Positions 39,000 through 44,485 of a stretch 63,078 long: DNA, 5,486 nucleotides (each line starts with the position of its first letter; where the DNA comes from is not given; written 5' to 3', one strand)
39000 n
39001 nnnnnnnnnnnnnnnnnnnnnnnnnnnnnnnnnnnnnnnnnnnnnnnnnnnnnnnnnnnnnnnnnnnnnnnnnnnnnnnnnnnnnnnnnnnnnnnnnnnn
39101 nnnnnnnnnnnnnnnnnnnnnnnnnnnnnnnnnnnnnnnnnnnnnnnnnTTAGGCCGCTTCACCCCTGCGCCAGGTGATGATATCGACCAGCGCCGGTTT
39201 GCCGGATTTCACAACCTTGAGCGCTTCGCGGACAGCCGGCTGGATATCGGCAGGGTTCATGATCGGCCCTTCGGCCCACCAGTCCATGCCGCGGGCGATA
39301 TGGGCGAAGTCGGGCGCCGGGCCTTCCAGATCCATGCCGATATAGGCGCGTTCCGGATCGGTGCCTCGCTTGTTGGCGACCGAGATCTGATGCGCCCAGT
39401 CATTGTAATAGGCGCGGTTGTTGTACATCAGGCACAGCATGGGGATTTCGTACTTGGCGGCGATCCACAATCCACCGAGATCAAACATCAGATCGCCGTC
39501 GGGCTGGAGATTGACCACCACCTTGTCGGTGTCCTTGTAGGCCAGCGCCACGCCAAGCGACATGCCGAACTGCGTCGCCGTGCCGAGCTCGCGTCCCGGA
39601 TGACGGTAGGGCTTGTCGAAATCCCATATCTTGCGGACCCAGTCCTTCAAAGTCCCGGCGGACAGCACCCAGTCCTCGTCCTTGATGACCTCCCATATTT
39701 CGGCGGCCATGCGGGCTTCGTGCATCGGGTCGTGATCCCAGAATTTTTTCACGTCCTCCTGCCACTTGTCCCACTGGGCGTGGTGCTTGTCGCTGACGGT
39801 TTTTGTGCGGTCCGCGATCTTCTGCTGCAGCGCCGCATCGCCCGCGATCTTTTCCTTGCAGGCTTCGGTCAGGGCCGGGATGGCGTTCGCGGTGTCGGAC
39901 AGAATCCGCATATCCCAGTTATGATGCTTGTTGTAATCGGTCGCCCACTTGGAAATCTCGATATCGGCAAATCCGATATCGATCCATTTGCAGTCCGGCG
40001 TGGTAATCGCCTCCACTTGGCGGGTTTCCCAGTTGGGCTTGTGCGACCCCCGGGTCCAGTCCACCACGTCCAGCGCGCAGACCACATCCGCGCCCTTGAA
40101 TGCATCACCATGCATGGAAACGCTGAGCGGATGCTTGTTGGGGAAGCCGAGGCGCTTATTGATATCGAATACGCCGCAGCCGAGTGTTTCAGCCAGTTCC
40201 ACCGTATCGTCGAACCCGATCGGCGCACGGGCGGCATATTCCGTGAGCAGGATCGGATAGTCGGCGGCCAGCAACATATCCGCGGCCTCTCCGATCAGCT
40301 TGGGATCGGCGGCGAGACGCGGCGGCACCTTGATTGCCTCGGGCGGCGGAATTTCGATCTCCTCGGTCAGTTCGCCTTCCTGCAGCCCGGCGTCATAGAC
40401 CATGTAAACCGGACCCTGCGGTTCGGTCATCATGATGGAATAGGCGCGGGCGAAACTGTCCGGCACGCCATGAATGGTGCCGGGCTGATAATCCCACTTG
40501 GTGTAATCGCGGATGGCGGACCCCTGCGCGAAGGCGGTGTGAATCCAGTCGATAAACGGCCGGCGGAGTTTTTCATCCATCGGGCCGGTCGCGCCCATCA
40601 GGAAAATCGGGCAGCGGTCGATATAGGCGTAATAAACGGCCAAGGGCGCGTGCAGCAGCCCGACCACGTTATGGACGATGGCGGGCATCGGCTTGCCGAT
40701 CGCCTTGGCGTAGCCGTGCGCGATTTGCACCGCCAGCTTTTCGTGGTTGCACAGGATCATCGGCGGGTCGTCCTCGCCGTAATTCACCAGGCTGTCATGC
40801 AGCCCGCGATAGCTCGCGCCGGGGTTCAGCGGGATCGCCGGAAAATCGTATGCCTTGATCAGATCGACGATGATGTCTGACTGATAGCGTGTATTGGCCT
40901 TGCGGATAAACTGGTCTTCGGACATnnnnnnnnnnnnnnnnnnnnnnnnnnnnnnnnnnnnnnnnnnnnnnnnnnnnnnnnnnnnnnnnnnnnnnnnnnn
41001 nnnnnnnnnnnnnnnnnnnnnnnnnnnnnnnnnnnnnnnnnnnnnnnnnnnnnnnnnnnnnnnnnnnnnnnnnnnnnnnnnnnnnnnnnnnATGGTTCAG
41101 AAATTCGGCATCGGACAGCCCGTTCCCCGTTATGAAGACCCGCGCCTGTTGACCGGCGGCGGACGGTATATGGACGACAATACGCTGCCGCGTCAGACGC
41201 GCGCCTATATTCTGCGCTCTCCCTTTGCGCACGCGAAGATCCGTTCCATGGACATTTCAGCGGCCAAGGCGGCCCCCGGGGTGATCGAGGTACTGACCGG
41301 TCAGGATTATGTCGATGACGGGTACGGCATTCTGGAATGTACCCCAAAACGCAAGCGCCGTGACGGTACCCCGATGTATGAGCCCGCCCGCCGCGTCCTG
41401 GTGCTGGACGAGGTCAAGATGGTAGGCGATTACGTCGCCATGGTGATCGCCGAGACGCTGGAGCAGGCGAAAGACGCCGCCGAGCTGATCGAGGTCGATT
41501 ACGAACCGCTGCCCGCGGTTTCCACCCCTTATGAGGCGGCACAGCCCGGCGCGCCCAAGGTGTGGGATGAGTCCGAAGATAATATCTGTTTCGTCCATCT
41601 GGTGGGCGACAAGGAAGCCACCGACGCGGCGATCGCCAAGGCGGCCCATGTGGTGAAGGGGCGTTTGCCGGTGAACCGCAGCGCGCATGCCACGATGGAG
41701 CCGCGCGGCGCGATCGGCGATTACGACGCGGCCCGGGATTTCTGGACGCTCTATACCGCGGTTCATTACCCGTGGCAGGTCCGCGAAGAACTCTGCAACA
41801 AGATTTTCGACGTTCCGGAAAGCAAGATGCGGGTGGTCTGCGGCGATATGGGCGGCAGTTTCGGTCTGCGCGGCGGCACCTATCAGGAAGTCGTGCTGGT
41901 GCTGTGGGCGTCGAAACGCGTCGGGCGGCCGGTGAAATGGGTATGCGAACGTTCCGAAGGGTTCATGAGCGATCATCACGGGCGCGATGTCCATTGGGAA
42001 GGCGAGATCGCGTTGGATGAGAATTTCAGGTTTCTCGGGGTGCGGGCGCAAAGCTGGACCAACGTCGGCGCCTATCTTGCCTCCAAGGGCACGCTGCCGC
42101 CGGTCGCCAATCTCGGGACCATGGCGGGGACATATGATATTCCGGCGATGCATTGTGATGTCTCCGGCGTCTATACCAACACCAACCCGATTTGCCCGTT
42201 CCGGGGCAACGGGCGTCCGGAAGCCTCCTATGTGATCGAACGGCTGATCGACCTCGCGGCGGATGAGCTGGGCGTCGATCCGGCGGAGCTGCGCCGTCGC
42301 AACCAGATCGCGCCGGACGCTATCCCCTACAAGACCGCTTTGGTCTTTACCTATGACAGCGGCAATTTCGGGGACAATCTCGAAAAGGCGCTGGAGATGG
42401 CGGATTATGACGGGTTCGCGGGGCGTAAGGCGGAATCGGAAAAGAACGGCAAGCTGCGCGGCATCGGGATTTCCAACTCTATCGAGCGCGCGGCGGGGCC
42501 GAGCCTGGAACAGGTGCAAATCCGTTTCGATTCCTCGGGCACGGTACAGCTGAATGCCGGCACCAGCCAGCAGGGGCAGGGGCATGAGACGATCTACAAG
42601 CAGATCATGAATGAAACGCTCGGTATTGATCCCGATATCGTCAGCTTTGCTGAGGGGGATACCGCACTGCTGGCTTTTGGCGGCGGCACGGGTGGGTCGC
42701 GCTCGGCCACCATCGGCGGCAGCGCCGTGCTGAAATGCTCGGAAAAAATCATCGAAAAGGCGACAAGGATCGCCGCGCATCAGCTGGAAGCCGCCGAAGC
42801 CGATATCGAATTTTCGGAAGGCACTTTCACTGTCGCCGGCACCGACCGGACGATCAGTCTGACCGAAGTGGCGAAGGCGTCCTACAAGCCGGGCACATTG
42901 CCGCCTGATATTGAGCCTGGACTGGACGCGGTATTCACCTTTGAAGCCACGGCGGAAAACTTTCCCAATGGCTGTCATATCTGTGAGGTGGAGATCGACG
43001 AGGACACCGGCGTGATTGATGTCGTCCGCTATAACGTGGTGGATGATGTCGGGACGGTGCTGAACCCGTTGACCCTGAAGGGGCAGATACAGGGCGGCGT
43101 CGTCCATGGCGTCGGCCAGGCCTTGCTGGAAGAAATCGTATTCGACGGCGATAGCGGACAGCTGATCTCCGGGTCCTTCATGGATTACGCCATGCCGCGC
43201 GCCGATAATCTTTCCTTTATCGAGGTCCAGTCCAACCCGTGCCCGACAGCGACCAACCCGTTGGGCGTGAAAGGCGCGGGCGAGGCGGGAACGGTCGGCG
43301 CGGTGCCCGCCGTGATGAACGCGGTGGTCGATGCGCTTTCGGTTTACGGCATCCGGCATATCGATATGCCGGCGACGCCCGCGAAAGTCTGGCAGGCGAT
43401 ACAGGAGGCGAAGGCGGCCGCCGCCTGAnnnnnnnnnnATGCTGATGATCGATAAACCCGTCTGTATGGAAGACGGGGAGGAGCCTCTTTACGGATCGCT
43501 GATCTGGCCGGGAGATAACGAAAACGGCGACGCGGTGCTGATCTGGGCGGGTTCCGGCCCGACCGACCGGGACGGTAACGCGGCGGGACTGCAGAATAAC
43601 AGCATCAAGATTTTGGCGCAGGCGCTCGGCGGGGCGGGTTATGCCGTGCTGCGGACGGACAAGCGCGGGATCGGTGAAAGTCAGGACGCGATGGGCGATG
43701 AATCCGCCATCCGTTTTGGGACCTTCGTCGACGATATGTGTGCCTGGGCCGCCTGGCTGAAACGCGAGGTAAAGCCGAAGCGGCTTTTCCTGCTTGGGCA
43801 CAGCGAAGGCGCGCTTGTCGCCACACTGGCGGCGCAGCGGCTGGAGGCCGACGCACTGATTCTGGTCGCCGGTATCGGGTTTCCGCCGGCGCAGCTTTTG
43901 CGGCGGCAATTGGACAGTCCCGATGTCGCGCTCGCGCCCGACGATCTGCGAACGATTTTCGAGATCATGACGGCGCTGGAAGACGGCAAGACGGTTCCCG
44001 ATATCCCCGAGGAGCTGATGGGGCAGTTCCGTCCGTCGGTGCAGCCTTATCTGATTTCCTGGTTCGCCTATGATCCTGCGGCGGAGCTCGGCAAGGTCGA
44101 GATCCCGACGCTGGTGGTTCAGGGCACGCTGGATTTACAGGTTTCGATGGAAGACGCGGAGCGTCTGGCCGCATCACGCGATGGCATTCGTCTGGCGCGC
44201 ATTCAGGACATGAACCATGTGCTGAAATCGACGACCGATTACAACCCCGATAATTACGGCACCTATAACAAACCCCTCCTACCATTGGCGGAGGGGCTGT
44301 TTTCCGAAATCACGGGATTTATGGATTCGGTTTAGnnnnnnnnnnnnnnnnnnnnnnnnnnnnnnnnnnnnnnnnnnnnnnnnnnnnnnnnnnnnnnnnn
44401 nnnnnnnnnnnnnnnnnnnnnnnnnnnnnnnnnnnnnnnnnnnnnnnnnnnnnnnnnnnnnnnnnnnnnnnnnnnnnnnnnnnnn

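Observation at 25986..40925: Six ThDP-dependent enzymes in 15 kb (seven in the window), five from one divergent subfamily in two tandem pairs plus a singleton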

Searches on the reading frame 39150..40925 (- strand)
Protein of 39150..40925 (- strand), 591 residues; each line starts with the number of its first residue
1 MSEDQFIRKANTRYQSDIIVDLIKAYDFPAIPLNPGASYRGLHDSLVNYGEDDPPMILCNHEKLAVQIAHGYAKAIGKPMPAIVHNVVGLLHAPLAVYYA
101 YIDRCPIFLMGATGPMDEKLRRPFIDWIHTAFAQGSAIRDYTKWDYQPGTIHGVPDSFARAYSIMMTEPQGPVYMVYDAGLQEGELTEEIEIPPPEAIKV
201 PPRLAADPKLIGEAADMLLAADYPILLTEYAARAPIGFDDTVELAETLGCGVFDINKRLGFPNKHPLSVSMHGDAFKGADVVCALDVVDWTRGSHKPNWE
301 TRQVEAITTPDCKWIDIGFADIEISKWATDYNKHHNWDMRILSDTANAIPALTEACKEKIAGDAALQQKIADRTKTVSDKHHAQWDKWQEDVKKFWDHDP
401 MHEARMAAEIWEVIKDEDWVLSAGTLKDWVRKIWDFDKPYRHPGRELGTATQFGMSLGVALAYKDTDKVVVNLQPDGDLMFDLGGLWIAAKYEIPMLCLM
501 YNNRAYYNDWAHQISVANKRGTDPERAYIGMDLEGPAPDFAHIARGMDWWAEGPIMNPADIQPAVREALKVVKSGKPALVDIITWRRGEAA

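Call 3: search_protein_families(library=pfam, proteins=[window:39150-40925:-])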
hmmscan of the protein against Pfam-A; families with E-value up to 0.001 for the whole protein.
window:39150-40925:- (591 aa): 3 families
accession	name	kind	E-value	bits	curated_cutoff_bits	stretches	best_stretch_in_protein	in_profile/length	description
PF02775.26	TPP_enzyme_C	-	1.8e-15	57.5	21.9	1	423-582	2-151/151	Thiamine pyrophosphate enzyme, C-terminal TPP binding domain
PF02776.23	TPP_enzyme_N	-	2.3e-12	47.2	26.8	1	16-118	4-104/119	Thiamine pyrophosphate enzyme, N-terminal TPP binding domain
PF00205.28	TPP_enzyme_M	-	0.00018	21.7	30.4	0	212-286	2-85/137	Thiamine pyrophosphate enzyme, central domain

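Call 4: search_protein_families(library=ncbifam, proteins=[window:39150-40925:-])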
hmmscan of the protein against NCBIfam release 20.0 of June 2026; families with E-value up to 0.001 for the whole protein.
window:39150-40925:- (591 aa): 42 families (the best 25 are shown)
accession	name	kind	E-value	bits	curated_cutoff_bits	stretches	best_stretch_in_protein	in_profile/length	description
NF006203.0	PRK08327.1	equivalog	7.1e-68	229.5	456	1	12-583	8-567/571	thiamine pyrophosphate-requiring protein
NF004807.0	PRK06154.1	equivalog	1.3e-36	126.5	607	1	56-586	57-556/565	thiamine pyrophosphate-requiring protein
NF005485.1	PRK07092.1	equivalog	5.2e-29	101.4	493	2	17-267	5-243/523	benzoylformate decarboxylase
NF006052.0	PRK08199.1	subfamily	1.7e-25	89.3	539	1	10-584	5-537/559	thiamine pyrophosphate protein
NF006122.0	PRK08266.1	subfamily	4.2e-25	88.2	571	2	17-379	8-347/543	hypothetical protein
NF004919.0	PRK06276.1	equivalog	4.5e-23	81.4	866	1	30-583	18-537/582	acetolactate synthase large subunit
TIGR00118.1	acolac_lg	equivalog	1.4e-21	76.6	538.35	1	17-582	5-532/557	biosynthetic-type acetolactate synthase large subunit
NF004710.0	PRK06048.1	equivalog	9.3e-20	70.6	976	1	55-583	47-536/561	acetolactate synthase large subunit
NF005712.0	PRK07524.1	subfamily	1e-19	70.4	500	1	39-582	33-527/536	5-guanidino-2-oxopentanoate decarboxylase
NF005039.0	PRK06456.1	equivalog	5.5e-17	61.4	868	1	16-570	5-533/572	acetolactate synthase large subunit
NF005713.0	PRK07525.1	subfamily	4.1e-16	58.5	620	1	56-584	46-562/592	sulfoacetaldehyde acetyltransferase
NF058623.1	HdaclCoAlyACT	equivalog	4.2e-16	58.7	600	1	59-586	53-542/575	2-hydroxyacyl-CoA lyase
TIGR03457.1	sulphoacet_xsc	equivalog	6.3e-16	57.8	676.4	1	56-584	42-556/579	sulfoacetaldehyde acetyltransferase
NF008431.0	PRK11269.1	equivalog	5.5e-15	54.9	791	1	35-586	26-557/591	glyoxylate carboligase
NF006319.0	PRK08527.1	equivalog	2.1e-14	52.9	905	2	360-582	318-536/565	acetolactate synthase large subunit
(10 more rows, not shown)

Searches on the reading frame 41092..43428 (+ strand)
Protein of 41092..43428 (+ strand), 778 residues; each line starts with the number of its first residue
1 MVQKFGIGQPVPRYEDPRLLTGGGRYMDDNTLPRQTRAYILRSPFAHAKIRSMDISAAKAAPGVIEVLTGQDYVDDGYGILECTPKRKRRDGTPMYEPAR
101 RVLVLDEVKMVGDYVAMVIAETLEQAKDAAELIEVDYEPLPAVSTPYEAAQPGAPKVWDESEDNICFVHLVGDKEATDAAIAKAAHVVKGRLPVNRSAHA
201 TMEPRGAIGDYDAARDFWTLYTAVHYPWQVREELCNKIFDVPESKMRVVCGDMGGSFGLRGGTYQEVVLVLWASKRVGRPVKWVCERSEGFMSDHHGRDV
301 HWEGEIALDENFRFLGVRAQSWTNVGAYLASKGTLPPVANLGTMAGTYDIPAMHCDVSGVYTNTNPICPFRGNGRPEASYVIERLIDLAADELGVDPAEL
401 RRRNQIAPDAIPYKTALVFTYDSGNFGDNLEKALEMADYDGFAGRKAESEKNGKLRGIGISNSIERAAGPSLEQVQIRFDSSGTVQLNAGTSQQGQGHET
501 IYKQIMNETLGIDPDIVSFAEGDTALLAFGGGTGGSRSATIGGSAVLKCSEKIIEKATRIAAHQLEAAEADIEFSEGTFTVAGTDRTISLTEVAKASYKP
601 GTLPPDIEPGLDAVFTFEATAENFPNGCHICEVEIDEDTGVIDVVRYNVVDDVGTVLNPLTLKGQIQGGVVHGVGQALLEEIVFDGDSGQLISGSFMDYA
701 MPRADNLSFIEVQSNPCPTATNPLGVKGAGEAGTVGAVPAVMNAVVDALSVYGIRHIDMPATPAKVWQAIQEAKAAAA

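Call 20: search_protein_families(library=pfam, max_evalue=1, proteins=[window:41092-43428:+])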
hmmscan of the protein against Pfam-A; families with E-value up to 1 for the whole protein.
window:41092-43428:+ (778 aa): 4 families
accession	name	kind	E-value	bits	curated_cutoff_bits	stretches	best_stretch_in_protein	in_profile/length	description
PF20256.3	MoCoBD_2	-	4.9e-80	269.5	27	1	432-706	1-281/283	Molybdopterin cofactor-binding domain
PF02738.23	MoCoBD_1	-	1.5e-65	221.2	27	1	160-404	4-243/244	Molybdopterin cofactor-binding domain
PF01315.27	Ald_Xan_dh_C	-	1.4e-25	90.2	31.3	1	21-141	1-110/110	Aldehyde oxidase and xanthine dehydrogenase, a/b hammerhead domain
PF24410.1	wHTH-HSP90_Na-assoc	-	0.016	16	23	0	270-287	32-49/55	wHTH-Hsp90_Na associated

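Call 21: search_protein_families(library=ncbifam, max_evalue=0.001, proteins=[window:41092-43428:+])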
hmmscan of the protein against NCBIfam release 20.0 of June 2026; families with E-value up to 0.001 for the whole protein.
window:41092-43428:+ (778 aa): 13 families
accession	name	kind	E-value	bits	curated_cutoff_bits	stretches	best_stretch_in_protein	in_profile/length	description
NF041018.1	glyceraldDH_alpha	equivalog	1.7e-169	565.7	790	1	7-766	3-740/741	glyceraldehyde dehydrogenase subunit alpha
TIGR02416.1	CO_dehy_Mo_lg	equivalog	6.4e-167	557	991.15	1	15-769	1-770/770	aerobic carbon-monoxide dehydrogenase large subunit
NF040766.1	CODH_aero_grp5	exception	1.2e-159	533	950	2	7-596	5-593/785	aerobic carbon-monoxide dehydrogenase large subunit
TIGR03194.1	4hydrxCoA_A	equivalog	2.1e-108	363.7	994.55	1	11-769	1-745/746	4-hydroxybenzoyl-CoA reductase subunit alpha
NF043082.1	XdhA_XDHase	equivalog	1.3e-105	354.2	780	1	7-774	1-756/758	xanthine dehydrogenase subunit XdhA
NF007426.0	PRK09970.1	equivalog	4.6e-100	335.8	916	1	7-772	6-757/761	xanthine dehydrogenase molybdenum-binding subunit XdhA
TIGR03196.1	pucD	equivalog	1.5e-85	288.2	783.65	1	6-751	2-742/763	xanthine dehydrogenase subunit D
NF045668.1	pterin_aldehy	equivalog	1e-72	245.6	1100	1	28-770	196-904/905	molybdopterin-dependent aldehyde oxidoreductase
TIGR03311.1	Se_dep_XDH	equivalog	3.8e-66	223.8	830.45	2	7-593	162-713/848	selenium-dependent xanthine dehydrogenase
NF041671.1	peri_hyde_PaoC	equivalog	6.6e-65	219.8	1180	1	7-771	18-732/735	aldehyde oxidoreductase molybdenum-binding subunit PaoC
TIGR02965.1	xanthine_xdhB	equivalog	8.8e-65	219.2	849.5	1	20-772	14-756/758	xanthine dehydrogenase molybdopterin binding subunit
TIGR03313.1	Se_sel_red_Mo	hypoth_equivalog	7.4e-57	192.7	1101.9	2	219-770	404-949/951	molybdopterin-dependent oxidoreductase Mo/Fe-S-binding subunit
TIGR02969.1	mam_aldehyde_ox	subfamily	2.1e-34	118.3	1912.3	1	6-768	575-1305/1330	aldehyde oxidase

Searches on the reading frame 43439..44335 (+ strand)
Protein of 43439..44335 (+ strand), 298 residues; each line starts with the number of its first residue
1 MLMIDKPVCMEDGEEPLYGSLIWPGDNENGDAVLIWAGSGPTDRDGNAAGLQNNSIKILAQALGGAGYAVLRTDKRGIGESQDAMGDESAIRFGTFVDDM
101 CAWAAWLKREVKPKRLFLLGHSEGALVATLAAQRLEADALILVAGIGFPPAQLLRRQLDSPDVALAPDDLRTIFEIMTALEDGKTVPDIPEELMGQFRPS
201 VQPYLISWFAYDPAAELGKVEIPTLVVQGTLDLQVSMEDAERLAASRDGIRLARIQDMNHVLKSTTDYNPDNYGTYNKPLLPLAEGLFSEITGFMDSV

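Call 21: search_protein_families(library=ncbifam, max_evalue=0.001, proteins=[window:43439-44335:+])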
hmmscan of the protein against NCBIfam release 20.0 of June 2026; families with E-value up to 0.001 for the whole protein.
window:43439-44335:+ (298 aa): 10 families
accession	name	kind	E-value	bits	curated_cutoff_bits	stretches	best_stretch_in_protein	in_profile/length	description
NF041096.1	esterase_EstD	equivalog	1e-22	80.8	600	1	17-277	147-403/421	esterase EstD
NF051487.1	bifunc_PcaCD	exception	2e-07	30.4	430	0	212-261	345-394/413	bifunctional 4-carboxymuconolactone decarboxylase/3-oxoadipate enol-lactonase PcaCD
TIGR03101.1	hydr2_PEP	hypoth_equivalog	3.3e-07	30.1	202.75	1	55-142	44-129/266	hydrolase 2, exosortase A system-associated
NF047920.1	lactonase_UilS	equivalog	9.2e-07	28.8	400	1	49-134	34-118/285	UilS family quorum-quenching N-acyl-homoserine lactonase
NF051488.1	bifunc_PcaDC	exception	2.2e-06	27.1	390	0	211-262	183-234/375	bifunctional 3-oxoadipate enol-lactonase/4-carboxymuconolactone decarboxylase PcaDC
TIGR02427.1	protocat_pcaD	equivalog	4.5e-06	26.2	255.85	0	214-262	186-234/251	3-oxoadipate enol-lactonase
NF008019.0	PRK10749.1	equivalog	3.9e-05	22.8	362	1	62-144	76-163/335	lysophospholipase L2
NF058544.1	IVPilMotSglTMyx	equivalog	0.00011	22.1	300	0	58-156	54-148/210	type IV pili motility protein SglT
TIGR03100.1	hydr1_PEP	hypoth_equivalog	0.00012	21.5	168.45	1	30-142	26-129/274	hydrolase 1, exosortase A system-associated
NF041759.1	mac_hydro_EstT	equivalog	0.00023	20.4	450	0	60-136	43-115/278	macrolide hydrolase EstT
